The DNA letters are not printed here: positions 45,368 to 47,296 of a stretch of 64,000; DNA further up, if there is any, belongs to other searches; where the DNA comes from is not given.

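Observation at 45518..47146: Seven-repeat propeller-like lipoprotein fused to a cupredoxin that is paralogous to the NirK C-terminal domain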

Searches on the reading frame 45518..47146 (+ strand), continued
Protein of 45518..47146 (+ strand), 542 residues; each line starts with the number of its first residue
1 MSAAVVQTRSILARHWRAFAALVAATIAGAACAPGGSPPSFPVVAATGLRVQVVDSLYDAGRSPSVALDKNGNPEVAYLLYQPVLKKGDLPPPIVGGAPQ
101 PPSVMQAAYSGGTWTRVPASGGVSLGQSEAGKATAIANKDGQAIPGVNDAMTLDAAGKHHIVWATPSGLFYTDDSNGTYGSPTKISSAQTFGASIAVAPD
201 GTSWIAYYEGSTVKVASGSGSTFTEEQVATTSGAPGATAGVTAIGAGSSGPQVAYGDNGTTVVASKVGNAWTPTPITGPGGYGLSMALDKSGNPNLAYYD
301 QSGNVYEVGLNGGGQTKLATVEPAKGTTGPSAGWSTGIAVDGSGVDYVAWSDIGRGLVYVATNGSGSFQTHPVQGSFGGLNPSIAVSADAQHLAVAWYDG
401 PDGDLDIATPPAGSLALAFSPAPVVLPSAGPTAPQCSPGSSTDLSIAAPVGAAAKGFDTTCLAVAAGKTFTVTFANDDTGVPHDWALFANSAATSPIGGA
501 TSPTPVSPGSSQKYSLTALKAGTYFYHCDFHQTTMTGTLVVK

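Call 13: find_related_loci(query=A1, collection=genome_contigs, flank=10000)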
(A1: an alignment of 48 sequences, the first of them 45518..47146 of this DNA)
Query A1 (542 aa) in genome_contigs; peptide patterns used: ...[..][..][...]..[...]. (x = any residue, [..] = any of these).
598 stretches matched a pattern (row limit reached: there are more); 554 encode a relative of the query (tblastn E <= 1e-3); the best 80 are kept; 80 distinct loci.
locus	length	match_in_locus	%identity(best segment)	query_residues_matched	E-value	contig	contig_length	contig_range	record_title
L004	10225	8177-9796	51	10-541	2e-157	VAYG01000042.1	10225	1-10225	MAG: Actinobacteria bacterium isolate AC_52 14_1009_16_40cm_scaffold_19270, whole genome shotgun sequence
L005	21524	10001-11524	46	40-542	6e-132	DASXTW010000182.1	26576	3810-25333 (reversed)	MAG TPA_asm: Actinomycetota bacterium isolate SMAG_U4702 k141_2649643, whole genome shotgun sequence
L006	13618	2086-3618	47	32-541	1e-126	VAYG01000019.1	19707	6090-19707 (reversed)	MAG: Actinobacteria bacterium isolate AC_52 14_1009_16_40cm_scaffold_30162, whole genome shotgun sequence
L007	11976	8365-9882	45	38-541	2e-123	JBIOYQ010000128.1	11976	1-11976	MAG: Actinomycetota bacterium isolate MAG026 k127_3705395, whole genome shotgun sequence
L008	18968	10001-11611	40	31-542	7e-102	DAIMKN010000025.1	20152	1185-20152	MAG TPA_asm: Actinomycetota bacterium isolate CTOTU41507 NODE_2231_length_20152_cov_6.984625, whole genome shotgun seque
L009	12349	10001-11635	41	12-536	6e-96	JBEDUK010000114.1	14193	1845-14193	MAG: Actinomycetota bacterium isolate Bin.020.pasture_P3 k127_7832106, whole genome shotgun sequence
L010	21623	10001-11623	38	29-541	4e-89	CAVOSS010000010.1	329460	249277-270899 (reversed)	MAG: uncultured Actinomycetota bacterium isolate MFD00392.bin.2.136 genome assembly, contig: contig_32481, whole genome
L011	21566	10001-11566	34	17-542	7e-75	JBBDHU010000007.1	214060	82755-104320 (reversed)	MAG: Actinomycetota bacterium isolate LejiaA_64_29 Lejia_A_97_length_214060_cov_17, whole genome shotgun sequence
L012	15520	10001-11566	42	32-541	3e-127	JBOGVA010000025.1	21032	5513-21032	MAG: Actinomycetota bacterium isolate M3-S_metawrap_bin.294 k127_1656789, whole genome shotgun sequence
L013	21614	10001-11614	46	14-541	2e-130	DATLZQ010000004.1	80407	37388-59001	MAG TPA_asm: Actinomycetota bacterium isolate SMAG_U13302 k141_121128, whole genome shotgun sequence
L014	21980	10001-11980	34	9-542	3e-63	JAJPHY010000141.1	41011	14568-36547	MAG: Actinomycetota bacterium isolate Centralia_MAG_23 k107_232278, whole genome shotgun sequence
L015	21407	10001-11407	35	53-541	9e-58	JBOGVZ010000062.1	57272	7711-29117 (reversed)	MAG: Actinomycetota bacterium isolate M3-S_metawrap_bin.41 k127_1512952, whole genome shotgun sequence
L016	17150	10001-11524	34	52-542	6e-57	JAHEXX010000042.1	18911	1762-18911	MAG: bacterium isolate nzgw114 NODE_891_length_18912_cov_3.236815, whole genome shotgun sequence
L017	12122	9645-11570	33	25-542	1e-52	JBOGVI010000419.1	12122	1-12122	MAG: Actinomycetota bacterium isolate M3-S_metabat2.bin.172 k127_621183, whole genome shotgun sequence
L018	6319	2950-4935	31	10-542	4e-52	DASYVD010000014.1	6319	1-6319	MAG TPA_asm: Actinomycetota bacterium isolate SMAG_U4612 k141_2918985, whole genome shotgun sequence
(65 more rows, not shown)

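Call 16: predict_structure(alignment_id=A1)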
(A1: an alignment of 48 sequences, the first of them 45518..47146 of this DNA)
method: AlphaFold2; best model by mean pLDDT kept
length: 542 residues; sequences in the alignment: 48
mean_pLDDT: 84.2   pTM: 0.68
mean pLDDT of the five models: 84.2, 83.8, 83.6, 83.0, 82.7
residues with pLDDT >= 90: 343; 70-90: 106; 50-70: 24; < 50: 69
segments of 3 or more residues with pLDDT < 50: 1-46, 124-126, 414-433
pLDDT, mean of each block of 10 residues (from residue 1): 33 43 44 42 51 87 94 97 91 83 94 90 54 87 93 96 97 92 96 96 96 95 96 73 94 94 94 93 95 95 93 80 76 92 95 92 90 93 95 96 93 46 32 57 95 93 93 96 95 91 88 96 93 91 88
secondary structure, 60 per line:
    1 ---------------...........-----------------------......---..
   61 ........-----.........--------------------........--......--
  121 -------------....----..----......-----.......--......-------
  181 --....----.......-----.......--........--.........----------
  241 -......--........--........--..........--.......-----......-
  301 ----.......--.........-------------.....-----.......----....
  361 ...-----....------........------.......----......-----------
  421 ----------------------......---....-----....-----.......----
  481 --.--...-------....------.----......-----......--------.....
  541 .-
elements in order: H16-26 E50-55 E59-68 E74-82 E103-110 E113-118 E148-153 E159-165 E168-173 E183-186 E191-197 E203-209 E212-219 E222-230 E242-247 E250-257 E260-267 E270-279 E282-288 E294-299 E305-311 E314-322 E336-340 E346-352 E357-363 E369-372 E379-386 E393-399 E404-409 E443-448 H452-455 E461-464 E470-476 E486-488 E496-499 E511-516 E522-527 E536-541

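Call 19: fold_search(model_id=the predicted structure, library=pdb)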
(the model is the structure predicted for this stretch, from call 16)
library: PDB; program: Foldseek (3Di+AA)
matches with E <= 10: 1591; with E <= 0.001: 808
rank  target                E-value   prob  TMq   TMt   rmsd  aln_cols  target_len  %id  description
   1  1eut                  5.2e-10  1.00  0.35  0.32  25.4       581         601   12  SIALIDASE, LARGE 68KD FORM, COMPLEXED WITH GALACTOSE (released 1997-01-11)
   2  1wcq_C                5.8e-10  1.00  0.37  0.34  25.1       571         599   14  Mutagenesis of the Nucleophilic Tyrosine in a Bacterial Sialidase to Phenylalanine. (released 2005-10-12)
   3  6rgg_B                6.0e-10  1.00  0.45  0.69   4.9       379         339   12  Photorhabdus laumondii lectin PLL2 in complex with O-methylated PGL-1-derived disaccharide (released 2020-07-01)
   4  5mul                  7.7e-10  1.00  0.44  0.59   6.3       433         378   13  Glycoside Hydrolase BT3686 bound to Glucuronic Acid (released 2017-04-26)
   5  1wcq_A                7.7e-10  1.00  0.36  0.33  23.8       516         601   13  Mutagenesis of the Nucleophilic Tyrosine in a Bacterial Sialidase to Phenylalanine. (released 2005-10-12)
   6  6rg2_B                9.4e-10  1.00  0.47  0.71   4.7       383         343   13  Photorhabdus laumondii lectin PLL2 in complex with 3-O-methyl-D-glucose (released 2020-07-01)
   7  5muk                  1.2e-09  1.00  0.43  0.59   6.3       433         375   13  Glycoside Hydrolase BT3686 (released 2017-04-26)
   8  5mum                  1.4e-09  1.00  0.43  0.57   6.6       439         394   15  Glycoside Hydrolase BACINT_00347 (released 2017-04-26)
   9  2ber                  1.4e-09  1.00  0.37  0.34  24.7       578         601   12  Y370G Active Site Mutant of the Sialidase from Micromonospora viridifaciens in complex with beta-Neu5Ac (sialic acid). (released 2005-04-04)
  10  8q83_B                1.6e-09  1.00  0.45  0.68   6.9       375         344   11  Photorhabdus laumondii lectin PLL5 in complex with alpha-methyl-fucoside (released 2025-03-05)
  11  6rgr                  1.8e-09  1.00  0.47  0.71   5.1       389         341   11  Photorhabdus asymbiotica lectin PHL in complex with L-rhamnose (released 2020-07-01)
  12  1w8o_A                1.8e-09  1.00  0.36  0.33  25.0       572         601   13  Contribution of the Active Site Aspartic Acid to Catalysis in the Bacterial Neuraminidase from Micromonospora viridifa (released 2004-09-29)
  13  2bzd_C                1.9e-09  1.00  0.37  0.34  25.2       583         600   12  Galactose recognition by the carbohydrate-binding module of a bacterial sialidase. (released 2005-08-19)
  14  4irt                  2.0e-09  1.00  0.45  0.59   6.5       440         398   13  Crystal structure of a putative neuraminidase (BACOVA_03493) from Bacteroides ovatus ATCC 8483 at 1.74 A resolution (released 2013-03-13)
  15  8q81                  2.6e-09  1.00  0.45  0.69   4.7       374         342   10  Photorhabdus laumondii lectin PLL3 in complex with alpha-methyl-fucoside (released 2025-03-05)
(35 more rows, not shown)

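Call 37: find_encoding_contigs(protein=P0003, flank=8000, max_places=2)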
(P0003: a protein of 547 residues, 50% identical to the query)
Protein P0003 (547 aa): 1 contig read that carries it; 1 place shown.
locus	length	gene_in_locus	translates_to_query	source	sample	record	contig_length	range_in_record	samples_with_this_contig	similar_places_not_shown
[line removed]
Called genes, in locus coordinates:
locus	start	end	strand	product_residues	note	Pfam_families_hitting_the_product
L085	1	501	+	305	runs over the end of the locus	PF00271:Helicase_C, PF12344:UvrB, PF02151:UVR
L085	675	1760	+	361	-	PF01979:Amidohydro_1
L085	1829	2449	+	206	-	-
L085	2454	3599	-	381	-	PF00266:Aminotran_5, PF22580:KYNU_C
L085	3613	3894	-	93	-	-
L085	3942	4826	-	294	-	PF26550:Tricorn_2nd (weak), PF26549:Tricorn_N, PF00930:DPPIV_N (faint), PF07676:PD40, PF26549:Tricorn_N, PF07676:PD40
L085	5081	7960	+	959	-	PF00005:ABC_tran (faint), PF02463:SMC_N (faint), PF03193:RsgA_GTPase (faint), PF13191:AAA_16 (faint), PF13304:AAA_21 (faint), PF13476:AAA_23 (faint), PF17760:UvrA_inter, PF17755:UvrA_DNA-bind, +3 more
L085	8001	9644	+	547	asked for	PF13473:Cupredoxin_1 (weak)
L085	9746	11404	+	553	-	?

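Call 65: find_related_loci(query=A1, collection=metagenome_contigs, flank=6000)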
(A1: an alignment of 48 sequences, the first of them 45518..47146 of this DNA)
Query A1 (542 aa) in metagenome_contigs; peptide patterns used: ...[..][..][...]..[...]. (x = any residue, [..] = any of these).
600 stretches matched a pattern (row limit reached: there are more); 556 encode a relative of the query (tblastn E <= 1e-3); the best 80 are kept; 80 distinct loci.
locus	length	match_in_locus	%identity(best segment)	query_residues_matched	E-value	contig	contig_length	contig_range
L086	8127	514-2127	50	10-540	8e-153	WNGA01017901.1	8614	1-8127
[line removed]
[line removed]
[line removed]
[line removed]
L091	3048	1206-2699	34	16-541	8e-65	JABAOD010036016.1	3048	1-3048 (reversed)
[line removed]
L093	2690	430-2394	32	10-542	2e-55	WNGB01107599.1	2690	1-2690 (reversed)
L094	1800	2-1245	47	88-541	6e-54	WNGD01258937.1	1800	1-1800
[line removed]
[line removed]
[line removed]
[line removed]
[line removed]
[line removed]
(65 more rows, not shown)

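Call 69: list_cluster_members(proteins=[P0001, P0068, P0005, P0010])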
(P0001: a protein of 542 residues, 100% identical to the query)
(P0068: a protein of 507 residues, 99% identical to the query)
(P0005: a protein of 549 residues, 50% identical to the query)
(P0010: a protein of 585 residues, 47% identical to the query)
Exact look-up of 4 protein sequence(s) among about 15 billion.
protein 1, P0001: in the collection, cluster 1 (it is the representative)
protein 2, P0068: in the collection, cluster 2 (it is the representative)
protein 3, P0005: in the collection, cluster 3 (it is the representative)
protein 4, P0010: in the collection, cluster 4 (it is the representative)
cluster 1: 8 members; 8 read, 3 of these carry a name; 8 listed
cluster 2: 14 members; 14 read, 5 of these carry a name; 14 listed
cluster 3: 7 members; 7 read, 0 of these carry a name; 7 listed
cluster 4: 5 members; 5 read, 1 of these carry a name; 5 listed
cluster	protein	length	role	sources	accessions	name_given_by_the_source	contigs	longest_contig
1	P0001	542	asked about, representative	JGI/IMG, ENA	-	-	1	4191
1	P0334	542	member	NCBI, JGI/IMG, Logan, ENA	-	plastocyanin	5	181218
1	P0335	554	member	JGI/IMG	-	plastocyanin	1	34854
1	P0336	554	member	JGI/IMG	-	plastocyanin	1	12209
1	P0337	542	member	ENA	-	-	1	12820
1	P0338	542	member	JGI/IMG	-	-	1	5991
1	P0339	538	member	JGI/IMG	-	-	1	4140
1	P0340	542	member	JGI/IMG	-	-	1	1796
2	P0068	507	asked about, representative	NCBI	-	-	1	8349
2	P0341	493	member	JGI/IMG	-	nitrite reductase (NO-forming)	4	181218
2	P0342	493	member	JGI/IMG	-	nitrite reductase (NO-forming)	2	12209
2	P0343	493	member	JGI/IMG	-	nitrite reductase (NO-forming)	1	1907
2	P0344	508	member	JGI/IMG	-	nitrite reductase (NO-forming)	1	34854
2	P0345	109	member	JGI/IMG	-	plastocyanin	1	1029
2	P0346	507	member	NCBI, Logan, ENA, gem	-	-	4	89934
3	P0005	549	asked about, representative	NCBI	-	-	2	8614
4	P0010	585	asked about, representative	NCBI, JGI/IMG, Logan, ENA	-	-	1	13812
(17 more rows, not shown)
